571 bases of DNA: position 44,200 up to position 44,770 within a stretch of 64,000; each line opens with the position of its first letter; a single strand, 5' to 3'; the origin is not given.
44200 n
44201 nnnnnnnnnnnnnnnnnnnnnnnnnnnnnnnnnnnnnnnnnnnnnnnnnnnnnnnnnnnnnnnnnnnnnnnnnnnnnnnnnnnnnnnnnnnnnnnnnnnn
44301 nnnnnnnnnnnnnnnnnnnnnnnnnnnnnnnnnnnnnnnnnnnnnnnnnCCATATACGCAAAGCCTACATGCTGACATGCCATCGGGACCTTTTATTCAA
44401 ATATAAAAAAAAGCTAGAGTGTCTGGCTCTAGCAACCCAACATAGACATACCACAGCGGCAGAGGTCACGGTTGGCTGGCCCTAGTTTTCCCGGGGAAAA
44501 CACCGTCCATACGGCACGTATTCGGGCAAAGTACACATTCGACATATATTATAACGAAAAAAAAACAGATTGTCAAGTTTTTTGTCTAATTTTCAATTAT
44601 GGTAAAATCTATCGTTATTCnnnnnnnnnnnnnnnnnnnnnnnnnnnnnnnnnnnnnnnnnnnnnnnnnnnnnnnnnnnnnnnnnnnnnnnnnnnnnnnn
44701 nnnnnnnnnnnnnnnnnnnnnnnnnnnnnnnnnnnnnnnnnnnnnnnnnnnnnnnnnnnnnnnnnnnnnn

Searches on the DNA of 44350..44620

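Call 78: search_rna_families(source=window, start=44350, end=44620, threshold=evalue, max_evalue=1)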
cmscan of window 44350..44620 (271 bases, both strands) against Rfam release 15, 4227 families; matches with E-value up to 1: 0.
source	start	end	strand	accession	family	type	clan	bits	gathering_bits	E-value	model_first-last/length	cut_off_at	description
